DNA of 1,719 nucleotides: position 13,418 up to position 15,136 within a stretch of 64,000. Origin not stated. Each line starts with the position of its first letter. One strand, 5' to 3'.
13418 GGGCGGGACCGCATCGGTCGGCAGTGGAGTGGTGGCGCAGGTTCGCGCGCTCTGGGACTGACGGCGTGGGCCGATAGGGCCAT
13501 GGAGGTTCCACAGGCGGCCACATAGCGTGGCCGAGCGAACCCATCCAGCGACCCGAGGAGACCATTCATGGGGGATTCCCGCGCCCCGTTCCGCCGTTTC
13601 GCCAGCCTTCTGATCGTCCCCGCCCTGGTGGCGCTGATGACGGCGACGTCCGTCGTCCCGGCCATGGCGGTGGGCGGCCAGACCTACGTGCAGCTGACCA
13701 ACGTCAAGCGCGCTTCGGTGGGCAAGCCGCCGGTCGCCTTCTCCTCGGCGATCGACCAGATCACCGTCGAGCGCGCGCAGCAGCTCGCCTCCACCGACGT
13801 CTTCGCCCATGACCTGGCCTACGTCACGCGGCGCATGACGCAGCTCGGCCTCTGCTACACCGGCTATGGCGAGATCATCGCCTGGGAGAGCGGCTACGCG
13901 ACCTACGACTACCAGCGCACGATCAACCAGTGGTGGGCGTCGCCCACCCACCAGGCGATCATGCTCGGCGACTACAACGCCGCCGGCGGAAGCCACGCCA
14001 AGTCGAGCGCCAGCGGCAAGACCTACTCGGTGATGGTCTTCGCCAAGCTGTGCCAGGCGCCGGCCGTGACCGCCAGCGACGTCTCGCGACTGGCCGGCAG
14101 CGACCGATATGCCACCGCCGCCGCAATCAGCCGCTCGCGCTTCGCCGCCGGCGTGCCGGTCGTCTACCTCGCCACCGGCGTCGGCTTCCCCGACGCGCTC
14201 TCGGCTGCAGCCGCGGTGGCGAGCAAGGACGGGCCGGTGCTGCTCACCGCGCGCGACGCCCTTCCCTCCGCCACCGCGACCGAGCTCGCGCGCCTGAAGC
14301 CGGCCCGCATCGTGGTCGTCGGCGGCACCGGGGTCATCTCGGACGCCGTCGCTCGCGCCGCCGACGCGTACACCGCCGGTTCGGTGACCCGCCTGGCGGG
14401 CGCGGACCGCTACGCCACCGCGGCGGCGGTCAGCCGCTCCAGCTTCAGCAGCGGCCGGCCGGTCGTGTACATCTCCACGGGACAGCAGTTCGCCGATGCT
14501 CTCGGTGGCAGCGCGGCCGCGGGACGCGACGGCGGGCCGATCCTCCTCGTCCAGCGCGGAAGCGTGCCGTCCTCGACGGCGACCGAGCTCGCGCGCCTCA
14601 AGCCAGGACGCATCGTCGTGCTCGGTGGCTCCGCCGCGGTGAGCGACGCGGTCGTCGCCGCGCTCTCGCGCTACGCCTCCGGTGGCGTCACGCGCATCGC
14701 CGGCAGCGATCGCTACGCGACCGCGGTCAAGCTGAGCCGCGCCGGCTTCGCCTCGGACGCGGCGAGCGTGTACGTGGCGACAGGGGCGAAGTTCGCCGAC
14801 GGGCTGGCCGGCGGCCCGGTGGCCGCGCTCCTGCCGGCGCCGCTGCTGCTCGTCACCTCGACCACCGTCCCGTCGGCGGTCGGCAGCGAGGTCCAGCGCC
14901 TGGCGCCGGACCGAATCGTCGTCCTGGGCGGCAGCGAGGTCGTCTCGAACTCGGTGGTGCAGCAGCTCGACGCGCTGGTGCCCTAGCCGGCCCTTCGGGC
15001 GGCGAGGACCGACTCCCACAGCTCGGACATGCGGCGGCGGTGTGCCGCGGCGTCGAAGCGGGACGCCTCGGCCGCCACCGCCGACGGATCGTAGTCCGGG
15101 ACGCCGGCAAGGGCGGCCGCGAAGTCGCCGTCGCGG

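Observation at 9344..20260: Array of four CWB2-repeat secreted proteins with different enzymatic heads in a high-GC genome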

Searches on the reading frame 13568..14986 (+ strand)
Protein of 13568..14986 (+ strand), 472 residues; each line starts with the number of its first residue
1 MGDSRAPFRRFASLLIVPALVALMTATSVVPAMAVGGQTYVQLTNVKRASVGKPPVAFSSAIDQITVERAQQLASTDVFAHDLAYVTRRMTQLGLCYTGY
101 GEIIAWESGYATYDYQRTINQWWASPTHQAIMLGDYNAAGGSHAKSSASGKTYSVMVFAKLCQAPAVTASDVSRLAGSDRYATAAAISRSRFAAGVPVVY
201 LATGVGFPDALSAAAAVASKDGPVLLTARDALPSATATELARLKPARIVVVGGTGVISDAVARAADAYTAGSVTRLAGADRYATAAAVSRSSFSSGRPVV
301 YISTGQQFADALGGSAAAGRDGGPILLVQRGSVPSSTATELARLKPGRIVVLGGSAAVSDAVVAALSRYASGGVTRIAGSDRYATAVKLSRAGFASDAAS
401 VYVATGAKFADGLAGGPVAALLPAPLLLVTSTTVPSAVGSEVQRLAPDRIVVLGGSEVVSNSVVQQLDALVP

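Call 17: search_protein_families(library=pfam, max_evalue=0.01, proteins=[window:13568-14983:+])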
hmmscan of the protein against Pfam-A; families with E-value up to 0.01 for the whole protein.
seq(472 aa): 2 families
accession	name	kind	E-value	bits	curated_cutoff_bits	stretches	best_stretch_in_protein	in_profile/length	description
PF04122.17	CW_binding_2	-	1.6e-57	192.4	24.9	3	174-261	1-72/73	Cell wall binding domain 2 (CWB2)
PF00188.32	CAP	-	2.4e-07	32.1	21.1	1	42-158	2-117/117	Cysteine-rich secretory protein family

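Call 26: find_encoding_contigs(protein=window:13568-14986:+, flank=10000, max_places=6)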
Protein window:13568-14986:+ (472 aa): no gene with exactly this product is on record in the collection.

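Call 56: find_homologous_proteins(query=window:13568-14983:+, max_evalue=1e-10)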
Query window:13568-14983:+ (472 aa): 5267 proteins with E <= 1e-10 among 8000 candidates; the best 120 are listed.
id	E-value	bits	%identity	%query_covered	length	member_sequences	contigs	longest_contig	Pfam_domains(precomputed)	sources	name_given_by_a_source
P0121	1.6e-286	968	100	100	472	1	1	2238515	PF04122.18,PF00188.33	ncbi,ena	-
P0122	9.5e-197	672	68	100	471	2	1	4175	PF04122.18,PF00188.33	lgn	-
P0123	9.4e-174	597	64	100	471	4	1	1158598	PF04122.18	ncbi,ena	-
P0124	4.0e-167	575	62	94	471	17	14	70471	PF04122.18,PF00188.33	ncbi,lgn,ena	-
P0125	2.1e-165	569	61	100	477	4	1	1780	PF04122.18,PF00188.33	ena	-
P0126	7.9e-164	564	62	100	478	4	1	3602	PF04122.18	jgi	jgi:putative cell wall-binding protein/uncharacterized protein YkwD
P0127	7.8e-162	557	63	98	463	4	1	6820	PF04122.18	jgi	jgi:putative cell wall-binding protein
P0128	1.9e-160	553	60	98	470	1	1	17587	PF04122.18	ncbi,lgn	ncbi:MAG: cell wall-binding repeat-containing protein [Chloroflexota bacterium]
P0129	5.0e-159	548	62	93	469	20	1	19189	PF04122.18,PF00188.33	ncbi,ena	-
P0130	3.1e-158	545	60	92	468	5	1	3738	PF04122.18,PF00188.33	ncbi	ncbi:MAG TPA: cell wall-binding repeat-containing protein [Candidatus Limnocylindria bacterium]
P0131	3.2e-158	545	60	93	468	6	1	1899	PF04122.18,PF00188.33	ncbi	-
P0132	7.7e-158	544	61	93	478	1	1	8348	PF04122.18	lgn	-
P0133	9.3e-158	544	60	96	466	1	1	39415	PF04122.18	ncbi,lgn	-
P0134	1.1e-157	544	61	94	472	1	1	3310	PF04122.18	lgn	-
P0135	3.1e-157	542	59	94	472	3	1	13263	PF04122.18,PF00188.33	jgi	jgi:putative cell wall-binding protein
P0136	4.1e-157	542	59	99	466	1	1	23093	PF04122.18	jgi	jgi:putative cell wall-binding protein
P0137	6.4e-157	541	59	99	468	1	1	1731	PF04122.18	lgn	-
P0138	6.6e-157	541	59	98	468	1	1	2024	PF04122.18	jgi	-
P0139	9.0e-157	541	57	97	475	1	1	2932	PF04122.18,PF00188.33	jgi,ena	jgi:putative cell wall-binding protein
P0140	1.1e-156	540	59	92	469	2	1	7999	PF04122.18,PF00188.33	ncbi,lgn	-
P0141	1.4e-156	540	59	99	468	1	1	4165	PF04122.18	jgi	jgi:putative cell wall-binding protein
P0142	2.7e-156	539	62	93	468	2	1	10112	PF04122.18,PF00188.33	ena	-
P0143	2.9e-156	539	60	94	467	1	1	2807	PF04122.18,PF00188.33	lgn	-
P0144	4.8e-156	538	59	96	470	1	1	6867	PF04122.18,PF00188.33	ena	-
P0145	5.9e-156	538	59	96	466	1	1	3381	PF04122.18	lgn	-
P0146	7.5e-156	538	59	99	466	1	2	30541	PF04122.18,PF00188.33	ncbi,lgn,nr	ncbi:MAG: cell wall-binding repeat-containing protein [Chloroflexota bacterium]|nr:cell wall-binding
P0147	1.3e-155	537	59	99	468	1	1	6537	PF04122.18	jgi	-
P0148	2.4e-155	536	59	93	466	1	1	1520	PF04122.18,PF00188.33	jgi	jgi:putative cell wall-binding protein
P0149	3.3e-155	535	58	99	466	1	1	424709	PF04122.18,PF00188.33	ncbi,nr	ncbi:MAG: cell wall-binding repeat-containing protein [Chloroflexi bacterium]|nr:cell wall-binding r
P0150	4.2e-155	535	58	98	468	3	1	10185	PF04122.18,PF00188.33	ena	-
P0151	5.4e-155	535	60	94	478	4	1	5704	PF04122.18,PF00188.33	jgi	jgi:putative cell wall-binding protein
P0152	6.5e-155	534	61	93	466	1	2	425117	PF04122.18,PF00188.33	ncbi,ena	-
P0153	1.0e-154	534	59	94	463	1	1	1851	PF04122.18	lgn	-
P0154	1.1e-154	534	59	94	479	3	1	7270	PF04122.18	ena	-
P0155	1.1e-154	534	60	94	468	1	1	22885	PF04122.18,PF00188.33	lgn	-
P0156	1.2e-154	534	58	98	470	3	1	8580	PF04122.18,PF00188.33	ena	-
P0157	1.3e-154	533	59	98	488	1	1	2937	PF04122.18,PF00188.33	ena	-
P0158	1.4e-154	533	60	92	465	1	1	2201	PF04122.18,PF00188.33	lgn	-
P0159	2.2e-154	533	58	92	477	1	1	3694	PF04122.18,PF00188.33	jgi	jgi:putative cell wall-binding protein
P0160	2.5e-154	532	58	99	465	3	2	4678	PF04122.18,PF00188.33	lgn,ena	-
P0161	3.4e-154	532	58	99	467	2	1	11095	PF04122.18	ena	-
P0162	3.5e-154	532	59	93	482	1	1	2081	PF04122.18,PF00188.33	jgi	jgi:putative cell wall-binding protein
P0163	3.9e-154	532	60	94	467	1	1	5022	PF04122.18,PF00188.33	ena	-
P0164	4.4e-154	532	59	92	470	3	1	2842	PF04122.18,PF00188.33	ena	-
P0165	4.4e-154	532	59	98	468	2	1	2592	PF04122.18,PF00188.33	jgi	jgi:putative cell wall-binding protein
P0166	4.5e-154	532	58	99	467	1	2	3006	PF04122.18,PF00188.33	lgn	-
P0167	4.7e-154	532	58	98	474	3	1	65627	PF04122.18,PF00188.33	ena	-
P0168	6.7e-154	531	58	99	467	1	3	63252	PF04122.18,PF00188.33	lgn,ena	-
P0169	7.7e-154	531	60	94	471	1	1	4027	PF04122.18,PF00188.33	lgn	-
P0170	1.4e-153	530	59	94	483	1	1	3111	PF04122.18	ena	-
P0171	1.5e-153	530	60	92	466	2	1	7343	PF04122.18,PF00188.33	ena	-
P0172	1.8e-153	530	58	99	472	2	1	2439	PF04122.18,PF00188.33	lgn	-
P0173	2.0e-153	530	59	92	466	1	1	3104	PF04122.18,PF00188.33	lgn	-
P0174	2.4e-153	529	61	93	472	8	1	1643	PF04122.18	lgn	-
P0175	4.9e-153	528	57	96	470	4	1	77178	PF04122.18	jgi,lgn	-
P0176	5.9e-153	528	59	96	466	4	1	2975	PF04122.18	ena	-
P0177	7.3e-153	528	60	92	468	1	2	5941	PF04122.18,PF00188.33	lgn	-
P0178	9.2e-153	527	59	94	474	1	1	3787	PF04122.18,PF00188.33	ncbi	-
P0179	1.3e-152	527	60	94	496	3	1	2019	PF04122.18,PF00188.33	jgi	jgi:putative cell wall-binding protein/uncharacterized protein YkwD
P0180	3.7e-152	525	59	94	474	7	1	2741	PF04122.18,PF00188.33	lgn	-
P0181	5.1e-152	525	59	92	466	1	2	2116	PF04122.18,PF00188.33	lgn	-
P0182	5.3e-152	525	59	92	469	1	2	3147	PF04122.18,PF00188.33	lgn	-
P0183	8.5e-152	524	57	99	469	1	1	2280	PF04122.18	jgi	jgi:putative cell wall-binding protein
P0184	1.5e-151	523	58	97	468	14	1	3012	PF04122.18,PF00188.33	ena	-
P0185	3.6e-151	522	59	94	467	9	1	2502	PF04122.18,PF00188.33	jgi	-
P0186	4.2e-151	522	59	93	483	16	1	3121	PF04122.18,PF00188.33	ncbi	-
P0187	6.6e-151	521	56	99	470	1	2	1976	PF04122.18,PF00188.33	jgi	jgi:putative cell wall-binding protein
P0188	9.1e-151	521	59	94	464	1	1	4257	PF04122.18,PF00188.33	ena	-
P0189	9.3e-151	521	58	94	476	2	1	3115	PF04122.18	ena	-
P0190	1.1e-150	521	58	94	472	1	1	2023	PF04122.18,PF00188.33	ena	-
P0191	1.2e-150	520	57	92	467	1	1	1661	PF04122.18,PF00188.33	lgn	-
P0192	1.6e-150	520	58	97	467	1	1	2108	PF04122.18,PF00188.33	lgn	-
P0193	1.8e-150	520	58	92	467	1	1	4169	PF04122.18,PF00188.33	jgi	jgi:putative cell wall-binding protein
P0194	2.6e-150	519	57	99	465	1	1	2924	PF04122.18,PF00188.33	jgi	jgi:putative cell wall-binding protein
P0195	3.0e-150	519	60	93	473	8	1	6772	PF04122.18,PF00188.33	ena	-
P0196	4.6e-150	518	55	99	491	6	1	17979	PF04122.18,PF00188.33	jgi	jgi:putative cell wall-binding protein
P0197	4.6e-150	518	58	94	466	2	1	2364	PF04122.18,PF00188.33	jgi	jgi:putative cell wall-binding protein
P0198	4.7e-150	518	57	93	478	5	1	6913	PF04122.18,PF00188.33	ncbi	-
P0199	5.3e-150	518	58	94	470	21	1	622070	PF04122.18,PF00188.33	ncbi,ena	-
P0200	6.5e-150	518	57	94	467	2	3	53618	PF04122.18,PF00188.33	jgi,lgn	-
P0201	8.0e-150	518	58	97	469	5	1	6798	PF04122.18,PF00188.33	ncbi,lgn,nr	ncbi:MAG: hypothetical protein QOI85_2331 [Chloroflexota bacterium]|nr:hypothetical protein [Chlorof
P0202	1.2e-149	517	59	94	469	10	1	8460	PF04122.18,PF00188.33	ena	-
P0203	2.8e-149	516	58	94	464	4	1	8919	PF04122.18,PF00188.33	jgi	jgi:putative cell wall-binding protein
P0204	3.8e-149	515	60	91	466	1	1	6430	PF04122.18,PF00188.33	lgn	-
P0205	3.9e-149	515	58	94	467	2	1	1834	PF04122.18,PF00188.33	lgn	-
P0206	4.1e-149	515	57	98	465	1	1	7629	PF04122.18,PF00188.33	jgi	jgi:putative cell wall-binding protein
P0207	5.0e-149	515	59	91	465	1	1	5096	PF04122.18,PF00188.33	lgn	-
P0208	5.4e-149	515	58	93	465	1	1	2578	PF04122.18,PF00188.33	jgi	jgi:putative cell wall-binding protein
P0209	6.2e-149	515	56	99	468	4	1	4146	PF04122.18,PF00188.33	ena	-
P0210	1.2e-148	514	58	94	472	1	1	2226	PF04122.18,PF00188.33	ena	-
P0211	1.4e-148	514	59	92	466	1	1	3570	PF04122.18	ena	-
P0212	1.5e-148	513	58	96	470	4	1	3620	PF04122.18,PF00188.33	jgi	-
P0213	1.6e-148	513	56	96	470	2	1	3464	PF04122.18,PF00188.33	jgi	jgi:putative cell wall-binding protein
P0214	2.5e-148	513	55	99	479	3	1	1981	PF04122.18,PF00188.33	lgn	-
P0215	3.1e-148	512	58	92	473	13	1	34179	PF04122.18,PF00188.33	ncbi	-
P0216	3.1e-148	512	58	93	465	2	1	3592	PF04122.18,PF00188.33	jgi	jgi:putative cell wall-binding protein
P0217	3.3e-148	512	57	97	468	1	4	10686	PF04122.18,PF00188.33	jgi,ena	jgi:putative cell wall-binding protein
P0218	3.9e-148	512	59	94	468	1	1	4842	PF04122.18,PF00188.33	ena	-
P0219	4.7e-148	512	55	98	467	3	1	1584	PF04122.18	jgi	jgi:putative cell wall-binding protein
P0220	5.5e-148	512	58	93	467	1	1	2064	PF04122.18,PF00188.33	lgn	-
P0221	6.7e-148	511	58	94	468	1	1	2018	PF04122.18,PF00188.33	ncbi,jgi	-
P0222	1.2e-147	511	58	93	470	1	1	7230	PF04122.18,PF00188.33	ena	-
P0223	2.1e-147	510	57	97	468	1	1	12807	PF04122.18,PF00188.33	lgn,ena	-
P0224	2.2e-147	510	58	92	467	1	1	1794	PF04122.18,PF00188.33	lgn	-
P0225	2.7e-147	509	58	93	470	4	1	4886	PF04122.18,PF00188.33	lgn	-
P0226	2.8e-147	509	56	99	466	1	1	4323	PF04122.18,PF00188.33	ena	-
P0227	2.9e-147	509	58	96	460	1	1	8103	PF04122.18,PF00188.33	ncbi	-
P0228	4.5e-147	509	59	93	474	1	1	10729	PF04122.18,PF00188.33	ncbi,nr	ncbi:MAG TPA: cell wall-binding repeat-containing protein [Candidatus Limnocylindria bacterium]|nr:c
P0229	5.2e-147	508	56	96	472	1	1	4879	PF04122.18,PF00188.33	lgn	-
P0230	5.4e-147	508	57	93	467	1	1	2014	PF04122.18,PF00188.33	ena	-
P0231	5.7e-147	508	57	93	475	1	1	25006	PF04122.18,PF00188.33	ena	-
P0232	6.3e-147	508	55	98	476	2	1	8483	PF04122.18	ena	-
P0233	7.1e-147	508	55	99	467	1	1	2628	PF04122.18,PF00188.33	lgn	-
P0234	9.9e-147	507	57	92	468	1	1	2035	PF04122.18,PF00188.33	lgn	-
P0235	1.3e-146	507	56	99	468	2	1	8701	PF04122.18,PF00188.33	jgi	jgi:putative cell wall-binding protein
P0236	1.3e-146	507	60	90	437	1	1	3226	PF04122.18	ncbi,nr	ncbi:MAG: cell wall-binding repeat-containing protein, partial [Chloroflexia bacterium]|nr:cell wall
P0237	1.3e-146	507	58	92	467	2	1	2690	PF04122.18,PF00188.33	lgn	-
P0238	1.5e-146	507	57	94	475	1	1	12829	PF04122.18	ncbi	-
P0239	1.7e-146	507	56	99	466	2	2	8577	PF04122.18,PF00188.33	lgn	-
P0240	1.8e-146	507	60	62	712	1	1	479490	PF13229.13,PF04122.18,PF05048.20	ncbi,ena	-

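Call 57: find_encoding_contigs(protein=P0121, flank=2000, max_places=3)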
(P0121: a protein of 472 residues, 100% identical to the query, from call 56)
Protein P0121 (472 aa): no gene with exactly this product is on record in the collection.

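Call 69: predict_structure(alignment_id=A4)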
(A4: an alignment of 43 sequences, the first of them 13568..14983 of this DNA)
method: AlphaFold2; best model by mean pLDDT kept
length: 472 residues; sequences in the alignment: 43
mean_pLDDT: 87.3   pTM: 0.68
mean pLDDT of the five models: 87.3, 86.4, 85.5, 84.8, 83.3
residues with pLDDT >= 90: 277; 70-90: 135; 50-70: 47; < 50: 13
segments of 3 or more residues with pLDDT < 50: 1-4, 27-34
pLDDT, mean of each block of 10 residues (from residue 1): 47 58 53 67 86 88 96 97 97 96 95 87 97 97 96 98 76 85 88 92 82 87 92 96 97 94 96 95 96 95 82 83 94 98 97 92 97 93 91 86 79 57 83 90 90 87 83 65
secondary structure, 60 per line:
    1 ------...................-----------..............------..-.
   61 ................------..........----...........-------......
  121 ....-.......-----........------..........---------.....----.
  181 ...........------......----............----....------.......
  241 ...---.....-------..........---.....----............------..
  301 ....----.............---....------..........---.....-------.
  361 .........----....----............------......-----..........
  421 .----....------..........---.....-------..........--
elements in order: H7-25 H37-50 H60-76 H83-92 E97-107 H115-124 H126-132 E138-145 E152-161 E171-175 H180-191 E198-203 H208-219 E224-227 H234-243 E247-251 H259-268 E272-276 H281-292 E299-304 H309-321 E325-328 H335-344 E348-352 H360-369 E374-377 H382-393 E400-405 H411-421 E426-429 H436-445 E449-453 H461-470

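Call 72: fold_search(model_id=the predicted structure, library=pdb)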
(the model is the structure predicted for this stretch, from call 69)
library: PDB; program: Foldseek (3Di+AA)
matches with E <= 10: 499; with E <= 0.001: 23
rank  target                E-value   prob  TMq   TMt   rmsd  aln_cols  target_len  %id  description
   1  5j72_A                1.4e-22  1.00  0.59  0.44   2.3       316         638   26  Cwp6 from Clostridium difficile (released 2017-02-08)
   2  5j6q                  8.6e-20  1.00  0.57  0.46  14.7       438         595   19  Cwp8 from Clostridium difficile (released 2017-02-08)
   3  7acy_B                1.7e-19  1.00  0.58  0.73   2.6       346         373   24  H/L (SLPH/SLPL) complex from C. difficile (CD630 strain) (released 2022-03-09)
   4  9f8e_B                1.1e-18  1.00  0.56  0.66   3.1       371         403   23  SLPL/SLPH (H/L) complex from C. difficile SlpA (Ox247_delta_orf2 strain, SLCT11) (released 2025-09-03)
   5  7acx_D                9.9e-18  1.00  0.56  0.70   3.2       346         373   24  H/L (SLPH/SLPL) complex from C. difficile (R7404 strain) (released 2022-03-09)
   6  9f8f_B                2.2e-17  1.00  0.56  0.66   3.1       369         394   22  SLPL/SLPH (H/L) complex C. difficile Opt2472 strain (SLCT2) (released 2025-09-03)
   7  7acz_D                4.3e-17  1.00  0.56  0.64   3.7       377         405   23  RdeltaD2 H/L (LMW SLP/HMW SLP) complex from C. difficile SlpA (R20291 strain) (released 2022-03-09)
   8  7acx_B                8.8e-17  1.00  0.58  0.73   2.6       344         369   24  H/L (SLPH/SLPL) complex from C. difficile (R7404 strain) (released 2022-03-09)
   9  8bby_D                1.7e-16  1.00  0.55  0.63   3.7       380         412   22  VarB H/L (SLPL/SLPH) complex from C. difficile SlpA (R20291 strain) (released 2023-07-12)
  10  8bby_B                2.8e-16  1.00  0.55  0.62   3.7       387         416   22  VarB H/L (SLPL/SLPH) complex from C. difficile SlpA (R20291 strain) (released 2023-07-12)
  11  7acz_B                4.5e-16  1.00  0.55  0.63   3.9       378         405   22  RdeltaD2 H/L (LMW SLP/HMW SLP) complex from C. difficile SlpA (R20291 strain) (released 2022-03-09)
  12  4d53_A                4.3e-06  1.00  0.23  0.74   3.0       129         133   18  Outer surface protein BB0689 from Borrelia burgdorferi (released 2015-10-14)
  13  1smb                  3.8e-05  1.00  0.20  0.61   3.8       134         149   19  Crystal Structure of Golgi-Associated PR-1 protein (released 2004-09-14)
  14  4aiw                  4.5e-05  1.00  0.21  0.61   3.7       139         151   16  GAPR-1 with bound inositol hexakisphosphate (released 2012-08-08)
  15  4h0a_B                5.3e-05  1.00  0.22  0.34   2.7       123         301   19  Crystal structure of a cysteine-rich secretory protein (SAV1118) from Staphylococcus aureus subsp. aureus Mu50 at 1.90 (released 2012-09-26)
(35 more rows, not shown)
